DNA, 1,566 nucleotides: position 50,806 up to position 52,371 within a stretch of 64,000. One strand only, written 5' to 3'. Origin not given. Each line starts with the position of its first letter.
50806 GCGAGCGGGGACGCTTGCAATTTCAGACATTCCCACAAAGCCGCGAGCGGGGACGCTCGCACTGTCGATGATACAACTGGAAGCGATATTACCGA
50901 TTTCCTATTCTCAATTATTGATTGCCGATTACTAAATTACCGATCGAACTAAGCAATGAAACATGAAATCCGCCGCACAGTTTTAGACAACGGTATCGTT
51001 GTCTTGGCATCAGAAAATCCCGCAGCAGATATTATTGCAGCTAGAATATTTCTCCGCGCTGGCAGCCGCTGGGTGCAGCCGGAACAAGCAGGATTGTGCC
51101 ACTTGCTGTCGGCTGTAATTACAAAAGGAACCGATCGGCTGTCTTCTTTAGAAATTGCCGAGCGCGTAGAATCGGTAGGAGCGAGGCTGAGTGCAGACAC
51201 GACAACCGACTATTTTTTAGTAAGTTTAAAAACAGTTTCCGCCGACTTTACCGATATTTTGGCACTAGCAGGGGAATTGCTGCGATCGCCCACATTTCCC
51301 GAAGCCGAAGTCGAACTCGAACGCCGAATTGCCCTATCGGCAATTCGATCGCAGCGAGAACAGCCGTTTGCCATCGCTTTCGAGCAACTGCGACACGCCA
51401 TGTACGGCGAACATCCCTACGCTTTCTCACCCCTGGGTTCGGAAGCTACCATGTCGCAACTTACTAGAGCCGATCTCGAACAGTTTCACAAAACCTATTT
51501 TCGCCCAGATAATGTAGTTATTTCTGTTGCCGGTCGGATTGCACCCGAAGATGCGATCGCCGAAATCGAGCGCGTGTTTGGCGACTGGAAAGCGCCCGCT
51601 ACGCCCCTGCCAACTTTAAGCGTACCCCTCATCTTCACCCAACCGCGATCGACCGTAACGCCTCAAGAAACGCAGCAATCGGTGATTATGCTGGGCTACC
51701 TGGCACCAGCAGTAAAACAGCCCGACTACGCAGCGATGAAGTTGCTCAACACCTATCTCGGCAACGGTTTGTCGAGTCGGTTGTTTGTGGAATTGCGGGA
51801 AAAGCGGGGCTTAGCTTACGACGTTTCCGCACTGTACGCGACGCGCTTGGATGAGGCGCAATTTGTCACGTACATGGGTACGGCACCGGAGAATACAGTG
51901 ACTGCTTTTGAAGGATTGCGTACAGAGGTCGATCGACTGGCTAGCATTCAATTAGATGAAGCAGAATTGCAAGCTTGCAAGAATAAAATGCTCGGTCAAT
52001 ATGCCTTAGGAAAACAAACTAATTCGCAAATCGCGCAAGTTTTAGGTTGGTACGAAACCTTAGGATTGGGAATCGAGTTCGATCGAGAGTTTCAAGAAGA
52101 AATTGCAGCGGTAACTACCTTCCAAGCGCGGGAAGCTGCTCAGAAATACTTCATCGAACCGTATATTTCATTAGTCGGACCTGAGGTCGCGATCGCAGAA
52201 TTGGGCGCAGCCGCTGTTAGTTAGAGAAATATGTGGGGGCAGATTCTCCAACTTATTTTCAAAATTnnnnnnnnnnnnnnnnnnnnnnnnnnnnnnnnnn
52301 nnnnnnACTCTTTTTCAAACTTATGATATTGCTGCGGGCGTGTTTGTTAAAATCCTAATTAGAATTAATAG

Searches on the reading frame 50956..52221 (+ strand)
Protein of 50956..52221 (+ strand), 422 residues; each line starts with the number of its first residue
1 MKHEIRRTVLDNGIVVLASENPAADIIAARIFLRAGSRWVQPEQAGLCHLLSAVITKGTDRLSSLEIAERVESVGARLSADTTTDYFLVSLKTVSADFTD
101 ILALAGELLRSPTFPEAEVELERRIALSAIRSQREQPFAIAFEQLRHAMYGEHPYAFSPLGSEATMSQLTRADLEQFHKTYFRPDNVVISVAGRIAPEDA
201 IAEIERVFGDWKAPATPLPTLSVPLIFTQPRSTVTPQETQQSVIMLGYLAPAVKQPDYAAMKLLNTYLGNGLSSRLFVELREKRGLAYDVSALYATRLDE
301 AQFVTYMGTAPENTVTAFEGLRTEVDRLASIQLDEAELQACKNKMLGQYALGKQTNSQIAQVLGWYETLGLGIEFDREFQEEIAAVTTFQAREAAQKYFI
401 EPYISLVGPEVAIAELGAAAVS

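Call 32: find_encoding_contigs(protein=window:50956-52221:+, flank=10000, max_places=2)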
Protein window:50956-52221:+ (422 aa): 2 contigs read that carry it; 1 place shown.
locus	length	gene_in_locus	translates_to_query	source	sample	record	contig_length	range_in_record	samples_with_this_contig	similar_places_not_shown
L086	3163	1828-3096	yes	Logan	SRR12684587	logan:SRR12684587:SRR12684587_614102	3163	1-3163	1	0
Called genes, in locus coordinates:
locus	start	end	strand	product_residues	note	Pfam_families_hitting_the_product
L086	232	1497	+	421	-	PF00675:Peptidase_M16, PF05193:Peptidase_M16_C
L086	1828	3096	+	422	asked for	PF00675:Peptidase_M16, PF05193:Peptidase_M16_C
